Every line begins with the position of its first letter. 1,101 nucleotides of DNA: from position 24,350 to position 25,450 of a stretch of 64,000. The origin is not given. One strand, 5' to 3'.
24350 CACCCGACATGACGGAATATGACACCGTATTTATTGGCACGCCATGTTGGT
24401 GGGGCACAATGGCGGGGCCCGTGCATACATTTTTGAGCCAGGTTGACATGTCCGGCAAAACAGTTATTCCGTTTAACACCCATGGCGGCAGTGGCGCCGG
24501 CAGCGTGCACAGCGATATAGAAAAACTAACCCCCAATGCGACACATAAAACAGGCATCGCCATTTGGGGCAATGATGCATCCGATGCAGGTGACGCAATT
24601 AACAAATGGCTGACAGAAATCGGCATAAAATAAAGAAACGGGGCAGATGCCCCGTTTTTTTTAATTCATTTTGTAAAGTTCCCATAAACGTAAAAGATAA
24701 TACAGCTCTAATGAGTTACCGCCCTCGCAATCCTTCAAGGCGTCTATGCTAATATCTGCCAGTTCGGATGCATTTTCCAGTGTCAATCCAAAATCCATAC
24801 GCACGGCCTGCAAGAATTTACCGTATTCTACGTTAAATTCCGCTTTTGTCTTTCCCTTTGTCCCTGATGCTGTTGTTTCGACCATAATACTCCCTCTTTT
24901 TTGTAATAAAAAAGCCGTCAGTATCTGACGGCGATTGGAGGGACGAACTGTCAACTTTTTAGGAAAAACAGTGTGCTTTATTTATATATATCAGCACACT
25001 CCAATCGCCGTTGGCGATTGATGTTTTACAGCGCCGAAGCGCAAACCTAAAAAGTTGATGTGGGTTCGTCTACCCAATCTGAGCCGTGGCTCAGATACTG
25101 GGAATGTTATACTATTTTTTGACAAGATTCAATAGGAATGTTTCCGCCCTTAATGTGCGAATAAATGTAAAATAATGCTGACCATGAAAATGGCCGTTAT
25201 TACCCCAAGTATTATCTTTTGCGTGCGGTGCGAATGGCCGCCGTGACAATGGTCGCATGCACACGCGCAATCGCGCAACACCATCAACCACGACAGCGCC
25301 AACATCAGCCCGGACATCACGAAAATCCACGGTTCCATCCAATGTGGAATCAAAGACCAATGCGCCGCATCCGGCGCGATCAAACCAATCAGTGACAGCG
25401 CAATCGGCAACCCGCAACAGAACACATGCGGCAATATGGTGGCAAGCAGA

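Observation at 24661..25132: Divergent copy 3 of the leader-RNA/HTH module supplies compensatory base changes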

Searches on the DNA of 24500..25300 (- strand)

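Call 7: search_rna_families(source=window, start=24500, end=25300, threshold=evalue, max_evalue=10)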
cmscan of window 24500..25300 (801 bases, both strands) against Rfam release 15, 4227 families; matches with E-value up to 10: 11.
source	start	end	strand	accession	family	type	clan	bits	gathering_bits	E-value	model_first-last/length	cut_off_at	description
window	24624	24717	-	RF01774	rpsL_ricks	Cis-reg; leader;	-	26.4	60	1.2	1-131/131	no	Rickettsia rpsL leader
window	24604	24661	-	RF02420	Bp1_162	Gene; sRNA;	-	25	50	0.076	1-100/100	no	Burkholderia sRNA Bp1_Cand612_SIPHT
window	24611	24662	+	RF00512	Leu_leader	Cis-reg; leader;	-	24.7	50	0.011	1-148/148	no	Leucine operon leader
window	24593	24666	+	RF02029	sraA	Gene; sRNA;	-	20.1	56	2.2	1-95/95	no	sraA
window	24632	24671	+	RF02420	Bp1_162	Gene; sRNA;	-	18.2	50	3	1-100/100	no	Burkholderia sRNA Bp1_Cand612_SIPHT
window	24628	24691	-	RF02029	sraA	Gene; sRNA;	-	18.2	56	5.5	1-95/95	no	sraA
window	24634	24697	-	RF02057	STnc40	Gene; sRNA;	-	17.9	45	3.2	1-70/70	no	Salmonella enterica sRNA STnc40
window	24871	24996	-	RF01407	STnc560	Gene; sRNA;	-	17.2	55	0.41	1-214/214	no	STnc560 Hfq binding RNA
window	24583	24666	+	RF02432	SpF25_sRNA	Gene; sRNA;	-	16.7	48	7.6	1-102/102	no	Streptococcus sRNA SpF25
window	24615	24691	-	RF02621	BSnc120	Gene; sRNA;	-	15.6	114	2.7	1-88/88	no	Brucella sRNA 120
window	24630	24696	-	RF02377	SurA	Gene; sRNA;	-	12.4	100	0.98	1-279/279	no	SurA sRNA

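Call 63: search_rna_families(sources=[L026, L065, L082], threshold=evalue, max_evalue=1)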
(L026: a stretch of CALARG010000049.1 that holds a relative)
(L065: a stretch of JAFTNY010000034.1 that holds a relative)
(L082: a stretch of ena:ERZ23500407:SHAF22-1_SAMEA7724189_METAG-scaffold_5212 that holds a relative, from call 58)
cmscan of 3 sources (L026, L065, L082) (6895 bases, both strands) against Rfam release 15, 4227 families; matches with E-value up to 1: 6.
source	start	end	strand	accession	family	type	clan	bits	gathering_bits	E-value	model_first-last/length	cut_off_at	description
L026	1982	2116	-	RF00512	Leu_leader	Cis-reg; leader;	-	34.7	50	0.00024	1-148/148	no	Leucine operon leader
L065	673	815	-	RF02053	STnc430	Gene; sRNA;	-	25.8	47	0.85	1-162/162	no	Enterobacterial sRNA STnc430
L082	537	635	+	RF04315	manA-II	Cis-reg;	-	24.8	100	0.63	1-147/147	no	manA_II ncRNA motif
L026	1980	2053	-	RF01859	Phe_leader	Cis-reg; leader;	-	24.7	55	0.92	1-125/125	no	Phenylalanine leader peptide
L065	2370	2462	-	RF00815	mir-244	Gene; miRNA;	-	21.7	62.5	0.72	1-94/94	no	mir-244 microRNA precursor family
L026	1359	1446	+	RF00827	mir-77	Gene; miRNA;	-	20.4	83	0.79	1-89/89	no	mir-77 microRNA precursor family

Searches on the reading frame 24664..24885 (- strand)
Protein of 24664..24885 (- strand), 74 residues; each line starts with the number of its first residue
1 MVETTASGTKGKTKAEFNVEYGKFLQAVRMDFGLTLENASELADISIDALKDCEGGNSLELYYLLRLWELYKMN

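Call 18: search_protein_families(library=pfam, proteins=[window:24664-24885:-], max_evalue=1)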
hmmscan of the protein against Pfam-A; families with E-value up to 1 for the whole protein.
seq(74 aa): 1 family
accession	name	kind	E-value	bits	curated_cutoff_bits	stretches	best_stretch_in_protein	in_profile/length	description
PF13560.12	HTH_31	-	0.03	15.1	27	1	20-58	1-39/64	Helix-turn-helix domain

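Call 57: find_homologous_proteins(query=window:24664-24885:-, max_evalue=0.01)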
Query seq(74 aa) (74 aa): 2 proteins with E <= 0.01 among 2 candidates.
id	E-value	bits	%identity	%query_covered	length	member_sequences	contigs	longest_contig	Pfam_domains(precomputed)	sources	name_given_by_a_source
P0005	4.2e-41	155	100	100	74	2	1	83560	-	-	-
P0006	7.1e-20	88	89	72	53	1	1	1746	-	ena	-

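Call 58: find_encoding_contigs(protein=P0006, flank=2000, max_places=4)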
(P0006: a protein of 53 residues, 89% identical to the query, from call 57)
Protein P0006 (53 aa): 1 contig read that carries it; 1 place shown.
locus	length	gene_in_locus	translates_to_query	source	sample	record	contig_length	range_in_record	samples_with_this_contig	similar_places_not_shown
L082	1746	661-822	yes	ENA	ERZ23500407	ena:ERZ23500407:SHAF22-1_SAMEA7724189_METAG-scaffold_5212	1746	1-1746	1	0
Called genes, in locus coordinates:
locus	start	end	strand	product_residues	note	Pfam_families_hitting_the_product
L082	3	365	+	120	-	?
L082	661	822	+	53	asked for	-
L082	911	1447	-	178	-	PF03358:FMN_red (weak), PF12682:Flavodoxin_4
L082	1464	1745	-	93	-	?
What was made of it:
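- Tried and rejected: The fragment did lead to the useful ortholog locus L082 (call 58).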
